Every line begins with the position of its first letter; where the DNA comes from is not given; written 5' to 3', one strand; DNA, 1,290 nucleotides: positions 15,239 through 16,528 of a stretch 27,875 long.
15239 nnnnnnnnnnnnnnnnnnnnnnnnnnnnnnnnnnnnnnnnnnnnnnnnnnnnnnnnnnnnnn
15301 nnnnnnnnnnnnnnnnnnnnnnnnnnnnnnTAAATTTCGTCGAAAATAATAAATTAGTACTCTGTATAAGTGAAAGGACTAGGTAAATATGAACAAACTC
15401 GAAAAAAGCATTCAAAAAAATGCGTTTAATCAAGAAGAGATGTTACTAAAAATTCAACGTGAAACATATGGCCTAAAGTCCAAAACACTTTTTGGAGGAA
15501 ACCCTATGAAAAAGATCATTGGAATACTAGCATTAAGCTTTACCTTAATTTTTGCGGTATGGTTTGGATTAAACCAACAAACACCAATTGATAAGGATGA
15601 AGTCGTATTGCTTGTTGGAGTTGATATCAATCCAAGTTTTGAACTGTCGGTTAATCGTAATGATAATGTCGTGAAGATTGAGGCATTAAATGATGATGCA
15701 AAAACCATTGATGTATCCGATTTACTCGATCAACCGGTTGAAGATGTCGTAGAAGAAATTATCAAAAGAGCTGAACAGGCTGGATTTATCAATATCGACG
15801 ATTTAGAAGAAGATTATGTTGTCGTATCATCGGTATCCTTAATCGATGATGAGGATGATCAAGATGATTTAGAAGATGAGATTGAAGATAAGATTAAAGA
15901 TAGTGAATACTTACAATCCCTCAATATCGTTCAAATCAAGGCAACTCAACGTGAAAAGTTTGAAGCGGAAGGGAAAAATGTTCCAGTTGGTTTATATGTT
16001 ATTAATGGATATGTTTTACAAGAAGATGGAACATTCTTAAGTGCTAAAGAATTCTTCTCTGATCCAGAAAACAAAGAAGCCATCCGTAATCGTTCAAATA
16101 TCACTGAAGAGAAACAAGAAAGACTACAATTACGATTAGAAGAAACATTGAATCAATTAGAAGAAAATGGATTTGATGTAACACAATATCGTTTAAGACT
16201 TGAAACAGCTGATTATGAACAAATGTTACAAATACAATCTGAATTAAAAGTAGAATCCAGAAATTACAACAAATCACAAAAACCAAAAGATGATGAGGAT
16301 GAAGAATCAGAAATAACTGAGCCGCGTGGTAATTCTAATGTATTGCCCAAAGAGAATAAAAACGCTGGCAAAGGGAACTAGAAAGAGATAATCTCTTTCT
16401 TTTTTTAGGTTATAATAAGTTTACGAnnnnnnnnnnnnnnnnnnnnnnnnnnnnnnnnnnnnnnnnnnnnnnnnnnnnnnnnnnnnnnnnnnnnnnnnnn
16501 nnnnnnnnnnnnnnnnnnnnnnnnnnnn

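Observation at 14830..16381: ECF-type sigma factor paired with an RsgI-like anti-sigma ectodomain that lacks the RsgI N-terminal sigma-binding domain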

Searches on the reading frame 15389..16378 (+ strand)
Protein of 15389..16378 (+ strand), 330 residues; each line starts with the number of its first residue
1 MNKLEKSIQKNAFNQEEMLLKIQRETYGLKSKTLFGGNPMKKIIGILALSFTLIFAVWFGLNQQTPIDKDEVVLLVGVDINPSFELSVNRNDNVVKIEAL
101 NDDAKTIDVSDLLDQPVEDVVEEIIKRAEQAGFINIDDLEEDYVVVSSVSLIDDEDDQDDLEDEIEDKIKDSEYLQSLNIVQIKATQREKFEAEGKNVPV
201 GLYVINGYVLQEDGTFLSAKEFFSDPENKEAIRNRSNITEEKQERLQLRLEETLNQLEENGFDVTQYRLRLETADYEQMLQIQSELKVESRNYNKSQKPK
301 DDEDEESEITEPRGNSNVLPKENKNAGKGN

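Call 3: search_protein_families(library=pfam, proteins=[window:15389-16378:+], max_evalue=1)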
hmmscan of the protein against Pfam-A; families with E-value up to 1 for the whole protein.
window:15389-16378:+ (330 aa): 3 families
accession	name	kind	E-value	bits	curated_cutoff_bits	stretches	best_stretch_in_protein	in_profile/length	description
PF23750.1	RsgI_M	-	5.6e-23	82.4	25.3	1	75-205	3-130/133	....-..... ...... RsgI-like central domain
PF05266.19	DUF724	-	0.0014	18.9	38.4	1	249-307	72-126/188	Protein of unknown function (DUF724)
PF21980.2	MksE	-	0.13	13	27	1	87-150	95-156/163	Condensin complex protein MksE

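Call 4: search_protein_families(library=ncbifam, proteins=[window:15389-16378:+], max_evalue=1)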
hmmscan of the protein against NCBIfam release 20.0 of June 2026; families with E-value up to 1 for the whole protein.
window:15389-16378:+ (330 aa): 1 family
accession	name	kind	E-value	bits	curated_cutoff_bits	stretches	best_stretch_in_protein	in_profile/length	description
TIGR04429.1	Phr_nterm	subfamily_domain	0.3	11.6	25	1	40-56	1-18/28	Phr family secreted Rap phosphatase inhibitor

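Call 6: search_solved_structures(query=window:15389-16378:+, max_evalue=10, show_alignments=3)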
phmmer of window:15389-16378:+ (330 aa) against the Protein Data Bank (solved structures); distinct sequences matched with E-value up to 10: 8.
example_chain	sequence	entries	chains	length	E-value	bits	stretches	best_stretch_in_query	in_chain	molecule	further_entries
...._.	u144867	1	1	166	3.6e-06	29.9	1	82-205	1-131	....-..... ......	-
8her_B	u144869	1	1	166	1.8e-05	27.6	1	82-205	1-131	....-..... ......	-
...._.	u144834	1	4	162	0.00043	23.1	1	82-217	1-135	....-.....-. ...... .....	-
8heq_B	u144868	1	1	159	0.00052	22.8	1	82-217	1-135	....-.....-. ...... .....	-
8t9n_A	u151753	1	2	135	0.025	17.3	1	81-203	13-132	Anti-sigma-I factor RsgI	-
7qzr_E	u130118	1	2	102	0.36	13.5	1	195-268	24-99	Exported protein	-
4v8p_BL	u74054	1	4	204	0.45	13.2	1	191-238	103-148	RIBOSOMAL PROTEIN L15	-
6dgi_A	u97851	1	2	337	1.6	11.4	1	183-253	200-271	D-alanine--D-alanine ligase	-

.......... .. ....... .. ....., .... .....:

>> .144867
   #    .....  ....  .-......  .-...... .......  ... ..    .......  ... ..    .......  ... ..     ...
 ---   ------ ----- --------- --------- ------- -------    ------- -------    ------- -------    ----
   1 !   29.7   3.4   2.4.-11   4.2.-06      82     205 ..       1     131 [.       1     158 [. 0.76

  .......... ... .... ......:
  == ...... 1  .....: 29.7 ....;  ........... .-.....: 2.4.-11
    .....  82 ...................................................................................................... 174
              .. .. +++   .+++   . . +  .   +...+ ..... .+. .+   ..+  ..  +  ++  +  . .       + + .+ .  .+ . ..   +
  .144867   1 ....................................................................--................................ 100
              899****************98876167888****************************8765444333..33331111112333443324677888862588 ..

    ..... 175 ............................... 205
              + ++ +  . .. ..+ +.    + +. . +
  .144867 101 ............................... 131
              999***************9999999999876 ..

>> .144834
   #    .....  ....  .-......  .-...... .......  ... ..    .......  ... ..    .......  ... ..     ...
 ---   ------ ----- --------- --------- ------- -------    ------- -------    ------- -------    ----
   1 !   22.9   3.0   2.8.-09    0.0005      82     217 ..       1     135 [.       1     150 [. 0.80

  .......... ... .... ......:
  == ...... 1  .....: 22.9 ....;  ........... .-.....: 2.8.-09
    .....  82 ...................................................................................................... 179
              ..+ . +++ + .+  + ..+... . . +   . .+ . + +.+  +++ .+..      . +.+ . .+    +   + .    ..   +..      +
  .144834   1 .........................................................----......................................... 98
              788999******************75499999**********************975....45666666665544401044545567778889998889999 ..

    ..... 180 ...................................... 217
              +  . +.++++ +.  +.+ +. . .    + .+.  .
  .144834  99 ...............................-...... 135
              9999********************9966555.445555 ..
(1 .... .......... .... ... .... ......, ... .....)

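Call 7: find_homologous_proteins(query=window:15389-16378:+)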
Query window:15389-16378:+ (330 aa): 183 proteins with E <= 0.001 among 3464 candidates; the best 120 are listed.
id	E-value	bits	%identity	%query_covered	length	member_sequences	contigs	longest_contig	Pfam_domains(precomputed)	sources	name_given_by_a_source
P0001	7.8e-203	690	100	100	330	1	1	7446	PF23750.2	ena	-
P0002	1.1e-202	690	100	100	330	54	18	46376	PF23750.2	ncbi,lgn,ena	-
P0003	1.6e-163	561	80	100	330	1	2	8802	PF23750.2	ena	-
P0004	5.1e-163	560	80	100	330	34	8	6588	PF23750.2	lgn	-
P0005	4.8e-162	557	80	100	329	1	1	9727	PF23750.2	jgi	jgi:hypothetical protein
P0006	1.1e-161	555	79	100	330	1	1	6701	PF23750.2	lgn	-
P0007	1.2e-161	555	79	100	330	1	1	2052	PF23750.2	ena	-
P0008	1.8e-161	555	79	100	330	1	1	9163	PF23750.2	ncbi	ncbi:MAG: anti-sigma-I factor RsgI family protein [Erysipelotrichaceae bacterium]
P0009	1.9e-161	555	79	100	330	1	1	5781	PF23750.2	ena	-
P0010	3.0e-161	554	79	100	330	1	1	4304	PF23750.2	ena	-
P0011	4.0e-161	554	79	100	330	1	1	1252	PF23750.2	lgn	-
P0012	5.6e-161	553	78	100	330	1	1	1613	PF23750.2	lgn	-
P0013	9.2e-161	552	78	100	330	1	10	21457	PF23750.2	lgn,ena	-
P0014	1.7e-160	551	79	100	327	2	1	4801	PF23750.2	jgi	-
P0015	2.0e-160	551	78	100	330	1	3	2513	PF23750.2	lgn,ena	-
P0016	2.9e-160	551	78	100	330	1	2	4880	PF23750.2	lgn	-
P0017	5.5e-160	550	79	100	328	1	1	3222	PF23750.2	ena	-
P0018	7.3e-160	549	78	100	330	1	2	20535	PF23750.2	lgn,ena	-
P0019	1.6e-159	548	79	100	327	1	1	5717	PF23750.2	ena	-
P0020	2.4e-159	548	79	100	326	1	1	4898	PF23750.2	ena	-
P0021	3.5e-159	547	78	100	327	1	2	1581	PF23750.2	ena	-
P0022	5.5e-159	546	79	100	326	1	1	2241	PF23750.2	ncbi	-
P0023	8.9e-159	546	78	100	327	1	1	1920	PF23750.2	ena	-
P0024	2.2e-158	545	79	100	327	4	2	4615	PF23750.2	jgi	jgi:hypothetical protein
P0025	9.9e-158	542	78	100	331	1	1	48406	PF23750.2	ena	-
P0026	6.6e-156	536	77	100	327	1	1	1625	PF23750.2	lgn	-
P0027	1.2e-155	536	77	100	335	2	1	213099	PF23750.2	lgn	-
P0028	2.5e-151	521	76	100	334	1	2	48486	PF23750.2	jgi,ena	-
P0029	1.0e-142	493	72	100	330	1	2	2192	PF23750.2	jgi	jgi:hypothetical protein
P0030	1.1e-142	493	71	100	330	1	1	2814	PF23750.2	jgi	jgi:hypothetical protein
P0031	1.7e-139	482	70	100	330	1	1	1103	PF23750.2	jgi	jgi:hypothetical protein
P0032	2.1e-137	476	70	100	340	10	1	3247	PF23750.2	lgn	-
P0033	3.0e-137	475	70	100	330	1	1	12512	PF23750.2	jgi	-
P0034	1.4e-136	473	69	100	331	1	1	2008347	PF23750.2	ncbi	-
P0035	2.2e-136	472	66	100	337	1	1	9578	PF23750.2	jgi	jgi:hypothetical protein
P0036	4.7e-135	468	69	100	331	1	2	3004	PF23750.2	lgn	-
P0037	9.3e-135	467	69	100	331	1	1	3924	PF23750.2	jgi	-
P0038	1.5e-134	466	67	100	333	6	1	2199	PF23750.2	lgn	-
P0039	2.5e-131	456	66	100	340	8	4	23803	PF23750.2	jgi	jgi:hypothetical protein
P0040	4.4e-130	452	64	100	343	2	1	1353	PF23750.2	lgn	-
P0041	4.8e-129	448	65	100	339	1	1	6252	PF23750.2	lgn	-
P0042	2.3e-126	439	63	100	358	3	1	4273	PF23750.2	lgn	-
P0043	4.2e-121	422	63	99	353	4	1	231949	PF23750.2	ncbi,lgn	-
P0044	7.0e-119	415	61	99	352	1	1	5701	PF23750.2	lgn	-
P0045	3.5e-113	396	59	99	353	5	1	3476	PF23750.2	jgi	-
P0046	8.0e-113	395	58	100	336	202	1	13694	PF23750.2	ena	-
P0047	8.4e-112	392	58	100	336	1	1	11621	PF23750.2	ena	-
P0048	1.1e-111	391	58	100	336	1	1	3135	PF23750.2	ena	-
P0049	3.7e-111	389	58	100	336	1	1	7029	PF23750.2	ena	-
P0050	4.2e-111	389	58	100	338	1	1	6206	PF23750.2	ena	-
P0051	6.4e-111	389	57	100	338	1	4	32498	PF23750.2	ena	-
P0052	6.7e-111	389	57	100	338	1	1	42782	PF23750.2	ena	-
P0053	1.2e-110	388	57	100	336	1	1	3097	PF23750.2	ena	-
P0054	1.9e-110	387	57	100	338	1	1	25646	PF23750.2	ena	-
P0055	2.1e-110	387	58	100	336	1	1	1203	PF23750.2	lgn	-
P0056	2.1e-110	387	57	100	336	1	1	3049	PF23750.2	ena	-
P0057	8.6e-110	385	56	100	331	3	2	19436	PF23750.2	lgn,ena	-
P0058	9.4e-110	385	57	100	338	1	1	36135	PF23750.2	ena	-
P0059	1.1e-109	385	57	99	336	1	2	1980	PF23750.2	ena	-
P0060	1.1e-109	385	57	100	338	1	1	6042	PF23750.2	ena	-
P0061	1.3e-109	384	57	100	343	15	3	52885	PF23750.2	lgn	-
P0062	1.6e-109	384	57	100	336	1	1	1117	PF23750.2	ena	-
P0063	8.1e-109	382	56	100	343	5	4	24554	PF23750.2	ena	-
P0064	2.0e-108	381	57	100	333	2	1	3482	PF23750.2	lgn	-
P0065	1.1e-107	378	55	100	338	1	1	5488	PF23750.2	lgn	-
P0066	1.6e-106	374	56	100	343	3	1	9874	PF23750.2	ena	-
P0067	1.8e-101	358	60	88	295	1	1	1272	PF23750.2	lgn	-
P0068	1.4e-95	338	96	52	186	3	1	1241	PF23750.2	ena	-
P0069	3.2e-94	334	64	78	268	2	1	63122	PF23750.2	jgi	jgi:hypothetical protein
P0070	6.2e-94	333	60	79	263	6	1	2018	PF23750.2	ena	-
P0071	1.2e-90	322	76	61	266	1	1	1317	PF23750.2,PF10502.15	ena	-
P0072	3.2e-80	288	54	78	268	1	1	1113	PF23750.2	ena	-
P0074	3.9e-65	238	47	87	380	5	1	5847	PF23750.2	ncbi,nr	ncbi:MAG: hypothetical protein FD133_1689 [Erysipelotrichaceae bacterium]|nr:MAG: hypothetical prote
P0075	4.9e-65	238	44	96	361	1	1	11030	PF23750.2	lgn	-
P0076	5.4e-65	238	44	92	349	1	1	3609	PF23750.2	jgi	-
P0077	1.4e-64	237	47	88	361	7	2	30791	PF23750.2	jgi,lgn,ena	-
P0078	4.3e-64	235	45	87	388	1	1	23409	PF23750.2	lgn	-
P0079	5.2e-64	235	43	92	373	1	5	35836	PF23750.2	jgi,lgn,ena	-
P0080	7.2e-64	234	44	92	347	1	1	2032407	PF23750.2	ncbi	-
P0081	2.5e-63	232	43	98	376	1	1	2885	PF23750.2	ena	-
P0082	2.8e-63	232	42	96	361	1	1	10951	PF23750.2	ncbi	-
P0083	3.4e-63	232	45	87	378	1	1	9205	PF23750.2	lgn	-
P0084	4.0e-63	232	44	87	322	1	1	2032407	PF23750.2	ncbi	-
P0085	6.3e-63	231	43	89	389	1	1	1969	PF23750.2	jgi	jgi:hypothetical protein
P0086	1.8e-62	230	46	85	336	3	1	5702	PF23750.2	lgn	-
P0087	5.5e-62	228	43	87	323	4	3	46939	PF23750.2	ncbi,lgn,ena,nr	ncbi:MAG: hypothetical protein FD133_200 [Erysipelotrichaceae bacterium]|nr:MAG: hypothetical protei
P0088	2.0e-61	226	42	100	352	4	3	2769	PF23750.2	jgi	jgi:hypothetical protein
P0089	1.3e-60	224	45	88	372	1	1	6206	PF23750.2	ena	-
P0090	1.7e-60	223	44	92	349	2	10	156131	PF23750.2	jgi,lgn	jgi:hypothetical protein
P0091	3.0e-60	222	43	87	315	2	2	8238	PF23750.2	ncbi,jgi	jgi:hypothetical protein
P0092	3.4e-60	222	43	83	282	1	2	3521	PF23750.2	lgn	-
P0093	4.6e-60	222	42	87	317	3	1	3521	PF23750.2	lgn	-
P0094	6.6e-60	221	44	88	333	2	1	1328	PF23750.2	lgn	-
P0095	1.4e-59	220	42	91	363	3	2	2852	PF23750.2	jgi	jgi:hypothetical protein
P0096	2.3e-59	219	41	90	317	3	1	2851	PF23750.2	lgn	-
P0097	2.5e-59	219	40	98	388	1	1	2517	PF23750.2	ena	-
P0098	5.0e-59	218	43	87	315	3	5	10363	PF23750.2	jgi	jgi:hypothetical protein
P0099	5.3e-59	218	41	87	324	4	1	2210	PF23750.2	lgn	-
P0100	5.8e-59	218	45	87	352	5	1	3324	PF23750.2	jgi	jgi:uncharacterized membrane protein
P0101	6.5e-59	218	43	88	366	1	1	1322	PF23750.2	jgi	jgi:hypothetical protein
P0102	2.3e-58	216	42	92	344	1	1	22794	PF23750.2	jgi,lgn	-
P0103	2.8e-58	216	41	96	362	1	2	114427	PF23750.2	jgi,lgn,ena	-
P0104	1.0e-57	214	42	91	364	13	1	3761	PF23750.2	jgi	jgi:hypothetical protein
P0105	1.6e-57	213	40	86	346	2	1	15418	PF23750.2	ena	-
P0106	2.8e-57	213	43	85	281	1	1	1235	PF23750.2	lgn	-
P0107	3.1e-57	212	40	99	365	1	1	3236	PF23750.2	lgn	-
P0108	5.5e-57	212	43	90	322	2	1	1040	PF23750.2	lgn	-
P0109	6.3e-57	211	43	83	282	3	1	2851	PF23750.2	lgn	-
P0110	9.6e-57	211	43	87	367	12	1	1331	PF23750.2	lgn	-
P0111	2.0e-56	210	42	87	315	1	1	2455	PF23750.2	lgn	-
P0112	5.3e-56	208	43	85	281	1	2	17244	PF23750.2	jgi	-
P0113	6.3e-56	208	45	78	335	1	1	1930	PF23750.2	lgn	-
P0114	7.8e-56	208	41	88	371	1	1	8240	PF23750.2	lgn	-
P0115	1.2e-55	207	41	87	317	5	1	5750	PF23750.2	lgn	-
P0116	1.6e-55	207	44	74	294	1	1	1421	PF23750.2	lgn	-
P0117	2.1e-55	206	41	87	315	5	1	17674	PF23750.2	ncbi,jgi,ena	jgi:hypothetical protein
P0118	2.3e-55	206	41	83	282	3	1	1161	PF23750.2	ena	-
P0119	2.7e-55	206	41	84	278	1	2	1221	PF23750.2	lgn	-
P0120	3.6e-55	206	40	88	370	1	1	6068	PF23750.2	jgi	-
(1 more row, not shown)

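Call 12: find_related_loci(query=A1, collection=genome_contigs, flank=4000)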
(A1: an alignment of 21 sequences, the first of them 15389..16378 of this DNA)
Query A1 (330 aa) in genome_contigs; peptide patterns used: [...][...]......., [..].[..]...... (x = any residue, [..] = any of these).
187 stretches matched a pattern; 164 encode a relative of the query (tblastn E <= 1e-3); the best 80 are kept; 77 distinct loci.
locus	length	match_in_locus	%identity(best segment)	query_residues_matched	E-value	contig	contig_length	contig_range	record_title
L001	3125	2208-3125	80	1-305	1e-158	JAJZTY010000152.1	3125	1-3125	MAG: Bacillota bacterium isolate SKS3.bin96 NODE_53010_length_3125_cov_4.899266, whole genome shotgun sequence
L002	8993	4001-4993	69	1-330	5e-136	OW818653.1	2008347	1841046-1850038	metagenome genome assembly, chromosome: 1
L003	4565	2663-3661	68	1-330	3e-135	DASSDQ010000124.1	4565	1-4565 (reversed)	MAG TPA_asm: Erysipelotrichaceae bacterium isolate SMAG_U955 k141_989094, whole genome shotgun sequence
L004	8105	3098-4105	58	1-330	6e-122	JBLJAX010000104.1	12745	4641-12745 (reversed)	MAG: Erysipelotrichaceae bacterium isolate FCR3224_Bin.22_lim Bin.22.NODE_1055_length_12745_cov_5.020567, whole genome s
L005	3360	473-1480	57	1-330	2e-123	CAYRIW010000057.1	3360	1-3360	MAG TPA_asm: uncultured Erysipelotrichaceae bacterium isolate SRP192927_co1_584 genome assembly, contig: NODE_90236_leng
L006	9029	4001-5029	55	1-330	1e-116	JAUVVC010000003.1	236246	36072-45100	MAG: Erysipelotrichaceae bacterium isolate CSMAG_1154 CSMAG_1154_k127_8033568_length_236246_cov_20.0013, whole genome sh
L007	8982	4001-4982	58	1-330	5e-85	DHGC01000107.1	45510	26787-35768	MAG TPA_asm: Erysipelotrichaceae bacterium UBA4808 UBA4808_contig_21897, whole genome shotgun sequence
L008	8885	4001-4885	46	1-287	3e-73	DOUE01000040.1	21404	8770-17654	MAG TPA_asm: Erysipelotrichaceae bacterium isolate UBA12416 contig_15706, whole genome shotgun sequence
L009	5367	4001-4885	47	1-287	9e-72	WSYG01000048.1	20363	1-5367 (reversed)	MAG: Erysipelotrichaceae bacterium isolate X3_MetaBAT.3 scaffold_2308, whole genome shotgun sequence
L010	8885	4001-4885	44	1-287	6e-71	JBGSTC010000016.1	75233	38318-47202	MAG: Erysipelotrichaceae bacterium isolate JTS-AC397 k141_748546, whole genome shotgun sequence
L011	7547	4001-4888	47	1-289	6e-70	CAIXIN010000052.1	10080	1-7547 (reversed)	uncultured bacterium isolate Loclat_bin-03787 genome assembly, contig: bin-03787:052/284, whole genome shotgun sequence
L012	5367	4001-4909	44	1-301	4e-69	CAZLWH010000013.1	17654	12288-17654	MAG TPA_asm: uncultured Erysipelotrichaceae bacterium isolate SRP272421_co2_819 genome assembly, contig: NODE_9703_lengt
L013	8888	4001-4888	46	1-289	4e-69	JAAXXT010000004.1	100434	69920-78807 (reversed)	MAG: Erysipelotrichaceae bacterium isolate W9_Combined_metabat2_129 W9_Combined_metabat2_129_NODE_114, whole genome shot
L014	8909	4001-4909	42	1-301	4e-69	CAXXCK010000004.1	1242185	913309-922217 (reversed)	MAG: Erysipelotrichaceae bacterium isolate b76e8e24-d245-4307-a20e-d676278d155c genome assembly, contig: contig_4, whole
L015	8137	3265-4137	43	2-287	1e-66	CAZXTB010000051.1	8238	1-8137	MAG TPA_asm: uncultured Erysipelotrichaceae bacterium isolate SRP272421_co2_81 genome assembly, contig: NODE_33585_lengt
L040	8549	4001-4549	37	75-244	2e-30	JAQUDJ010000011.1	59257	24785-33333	MAG: Eubacteriales bacterium isolate STCSWMC_151 NODE_930_length_59257_cov_16.566159_ST_CSWMC, whole genome shotgun sequ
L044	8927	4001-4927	25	1-261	1e-13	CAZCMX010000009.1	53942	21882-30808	MAG TPA_asm: uncultured Mageeibacillus sp. isolate SRP263991_co4_504 genome assembly, contig: NODE_508_length_53942_cov_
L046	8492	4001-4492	26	19-205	2e-12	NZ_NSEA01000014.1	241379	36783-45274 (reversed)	Fredinandcohnia onubensis strain 10J4 10J4_trimmed_contig_14, whole genome shotgun sequence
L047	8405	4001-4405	30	68-203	5e-12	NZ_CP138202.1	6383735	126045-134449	Wukongibacter baidiensis strain DY30321 chromosome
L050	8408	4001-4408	29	18-158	1e-11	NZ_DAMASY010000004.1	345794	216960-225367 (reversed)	MAG: Sedimentibacter sp. isolate CTOTU48463 NODE_10_length_345794_cov_11.327950, whole genome shotgun sequence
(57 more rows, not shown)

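Call 27: predict_structure(alignment_id=A2)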
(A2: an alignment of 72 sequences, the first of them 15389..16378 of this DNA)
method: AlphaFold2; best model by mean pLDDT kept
length: 330 residues; sequences in the alignment: 72
mean_pLDDT: 74.5   pTM: 0.64
mean pLDDT of the five models: 74.5, 72.2, 64.5, 62.8, 59.9
residues with pLDDT >= 90: 133; 70-90: 87; 50-70: 37; < 50: 73
segments of 3 or more residues with pLDDT < 50: 28-66, 298-330
pLDDT, mean of each block of 10 residues (from residue 1): 55 60 54 34 42 45 52 92 91 94 93 97 96 88 90 86 94 92 88 78 67 75 84 84 92 92 94 94 90 67 34 32 32
secondary structure, 60 per line:
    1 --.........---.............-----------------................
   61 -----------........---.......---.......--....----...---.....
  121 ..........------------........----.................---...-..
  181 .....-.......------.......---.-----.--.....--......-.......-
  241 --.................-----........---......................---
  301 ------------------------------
elements in order: H3-11 H15-27 H45-60 E72-79 E83-89 E93-99 H102-105 H117-130 E143-150 H155-171 E179-185 H187-193 H200-206 H219-223 H226-231 E236-239 H243-259 H265-272 H276-297
